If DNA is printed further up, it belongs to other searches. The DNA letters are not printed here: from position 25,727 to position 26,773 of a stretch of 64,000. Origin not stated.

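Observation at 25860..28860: Low-GC three-gene island: AbiTii-like/TM protein, unknown 196-aa protein, COG1373 ATPase (candidate defence locus)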

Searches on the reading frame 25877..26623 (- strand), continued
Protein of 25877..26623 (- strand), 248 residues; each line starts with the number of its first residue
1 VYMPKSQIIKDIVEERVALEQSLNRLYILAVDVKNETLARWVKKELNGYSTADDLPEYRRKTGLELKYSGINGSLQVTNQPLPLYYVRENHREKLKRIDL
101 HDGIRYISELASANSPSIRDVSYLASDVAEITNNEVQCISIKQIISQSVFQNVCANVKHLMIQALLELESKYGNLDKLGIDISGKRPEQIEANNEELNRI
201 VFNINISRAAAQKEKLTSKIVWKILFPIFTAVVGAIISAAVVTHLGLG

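Call 78: predict_structure(alignment_id=A3)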
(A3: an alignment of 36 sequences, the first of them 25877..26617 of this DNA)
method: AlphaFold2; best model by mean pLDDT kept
length: 246 residues; sequences in the alignment: 36
mean_pLDDT: 84.8   pTM: 0.74
mean pLDDT of the five models: 84.8, 83.8, 83.1, 83.0, 82.9
residues with pLDDT >= 90: 181; 70-90: 19; 50-70: 17; < 50: 29
segments of 3 or more residues with pLDDT < 50: 203-227, 244-246
pLDDT, mean of each block of 10 residues (from residue 1): 87 94 96 96 96 93 95 95 94 94 96 93 95 96 95 96 94 87 92 92 41 37 45 54 53
secondary structure, 60 per line:
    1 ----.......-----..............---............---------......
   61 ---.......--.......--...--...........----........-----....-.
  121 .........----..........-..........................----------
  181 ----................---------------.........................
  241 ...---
elements in order: H5-11 H17-30 H34-45 E58-60 E64-70 E73-79 H87-94 E95-97 H102-109 E115-118 H120-129 E134-143 H145-170 H185-200 H216-243

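Call 83: fold_search(model_id=the predicted structure, library=pdb)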
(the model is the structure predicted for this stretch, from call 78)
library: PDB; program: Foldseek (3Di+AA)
matches with E <= 10: 52; with E <= 0.001: 0
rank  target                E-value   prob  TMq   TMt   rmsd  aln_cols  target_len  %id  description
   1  8bx7_D                3.3e-01  0.06  0.10  0.06  18.9       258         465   10  Structure of the rod CNG channel bound to calmodulin (released 2023-04-12)
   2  7rhs_A                9.1e-01  0.03  0.11  0.06  16.9       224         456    9  Cryo-EM structure of apo-state of human CNGA3/CNGB3 channel (released 2022-03-02)
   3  8ev8_A                1.3e+00  0.02  0.11  0.06  18.1       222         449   11  Cryo-EM structure of cGMP bound truncated human CNGA3/CNGB3 channel in lipid nanodisc, closed state (released 2023-08-09)
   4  6e31                  1.7e+00  0.04  0.16  0.14  16.0       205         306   15  Crystal structure of RIAM in an autoinhibited configuration. (released 2019-02-20)
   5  7pzz_C                2.3e+00  0.05  0.14  0.08  17.2       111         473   12  Crystal structure of serine hydroxymethyltransferase, isoform 2 from Arabidopsis thaliana (SHM2) (released 2022-08-24)
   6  4m6b_A                2.3e+00  0.04  0.18  0.22  18.0       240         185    9  Crystal structure of yeast Swr1-Z domain in complex with H2A.Z-H2B dimer (released 2014-02-19)
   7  7s2n_B                2.3e+00  0.01  0.11  0.09  24.3       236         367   10  Crystal structure of the F337L mutation of Trypanosoma cruzi glucokinase in the apo form (open conformation) (released 2021-10-06)
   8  8etp_A                2.3e+00  0.01  0.09  0.06  16.7       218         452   10  Cryo-EM structure of cGMP bound closed state of human CNGA3/CNGB3 channel in GDN (released 2023-08-02)
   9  6k09_D                2.6e+00  0.06  0.17  0.22  13.4       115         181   14  Crystal structure B of ceNAP1-H2A-H2B complex (released 2019-10-09)
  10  8a11_A                2.7e+00  0.03  0.11  0.06  16.8       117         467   11  Cryo-EM structure of the Human SHMT1-RNA complex (released 2023-06-14)
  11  7t22_A                3.1e+00  0.10  0.16  0.10  17.3       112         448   11  E. coli DnaB bound to three DnaG C-terminal domains, ssDNA, ADP and AlF4 (released 2023-01-18)
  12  1ls3_A                3.1e+00  0.04  0.12  0.07  17.9       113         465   12  Crystal Structure of the Complex between Rabbit Cytosolic Serine Hydroxymethyltransferase and TriGlu-5-formyl-tetrahyd (released 2003-02-04)
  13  7o4h_C                3.2e+00  0.01  0.11  0.07  17.1       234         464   10  The structure of the native CNGA1/CNGB1 CNG channel from retinal rods (released 2022-01-12)
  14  3w5b                  3.2e+00  0.01  0.10  0.04  25.5       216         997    7  Crystal structure of the recombinant SERCA1a (calcium pump of fast twitch skeletal muscle) in the E1.Mg2+ state (released 2013-03-06)
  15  7pkq_h                3.4e+00  0.01  0.12  0.09  23.8       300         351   10  Small subunit of the Chlamydomonas reinhardtii mitoribosome (released 2023-06-14)
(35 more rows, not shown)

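Call 85: find_encoding_contigs(protein=P0005, flank=3000, max_places=3)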
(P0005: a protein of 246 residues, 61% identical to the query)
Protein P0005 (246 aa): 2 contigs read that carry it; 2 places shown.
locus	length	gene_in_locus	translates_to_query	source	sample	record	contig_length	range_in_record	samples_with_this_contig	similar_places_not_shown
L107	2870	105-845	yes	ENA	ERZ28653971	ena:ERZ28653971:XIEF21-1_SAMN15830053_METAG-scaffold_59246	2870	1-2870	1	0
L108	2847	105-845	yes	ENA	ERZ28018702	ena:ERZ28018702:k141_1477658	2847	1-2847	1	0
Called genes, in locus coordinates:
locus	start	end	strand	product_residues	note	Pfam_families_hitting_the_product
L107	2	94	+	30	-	?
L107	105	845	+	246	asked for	PF18864:AbiTii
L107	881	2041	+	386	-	PF01381:HTH_3, PF12844:HTH_19, PF06114:Peptidase_M78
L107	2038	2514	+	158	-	PF14367:DUF4411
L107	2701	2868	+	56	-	?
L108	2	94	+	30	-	?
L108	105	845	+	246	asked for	PF18864:AbiTii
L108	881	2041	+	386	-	PF01381:HTH_3, PF12844:HTH_19, PF06114:Peptidase_M78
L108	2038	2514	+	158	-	PF14367:DUF4411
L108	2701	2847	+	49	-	?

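Call 86: find_encoding_contigs(protein=P0013, flank=5000, max_places=3)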
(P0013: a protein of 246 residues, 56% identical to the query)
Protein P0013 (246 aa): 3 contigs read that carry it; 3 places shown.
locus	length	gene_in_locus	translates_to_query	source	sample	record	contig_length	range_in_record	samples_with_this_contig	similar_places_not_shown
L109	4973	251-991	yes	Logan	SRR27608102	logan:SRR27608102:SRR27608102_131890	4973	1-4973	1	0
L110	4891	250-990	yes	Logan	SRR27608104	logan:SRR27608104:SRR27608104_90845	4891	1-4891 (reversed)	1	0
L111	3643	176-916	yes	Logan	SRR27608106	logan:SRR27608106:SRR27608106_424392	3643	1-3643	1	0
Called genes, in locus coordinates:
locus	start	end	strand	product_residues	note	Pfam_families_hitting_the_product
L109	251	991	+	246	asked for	PF18864:AbiTii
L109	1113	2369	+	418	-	PF13191:AAA_16 (faint), PF20720:nSTAND3 (weak)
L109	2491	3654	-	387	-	PF01594:AI-2E_transport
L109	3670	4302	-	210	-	-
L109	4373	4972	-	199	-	?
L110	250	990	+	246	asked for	PF18864:AbiTii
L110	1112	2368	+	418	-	PF13191:AAA_16 (faint), PF20720:nSTAND3 (weak)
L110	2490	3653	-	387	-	PF01594:AI-2E_transport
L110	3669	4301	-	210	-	-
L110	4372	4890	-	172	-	?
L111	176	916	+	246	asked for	PF18864:AbiTii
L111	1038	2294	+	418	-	PF13191:AAA_16 (faint), PF20720:nSTAND3 (weak)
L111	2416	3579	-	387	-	PF01594:AI-2E_transport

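Call 104: search_dna_similar(query=window:25877-26617:-, collection=phages, mode=protein, max_evalue=0.001)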
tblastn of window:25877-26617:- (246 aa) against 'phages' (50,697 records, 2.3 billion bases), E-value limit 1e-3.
No match.
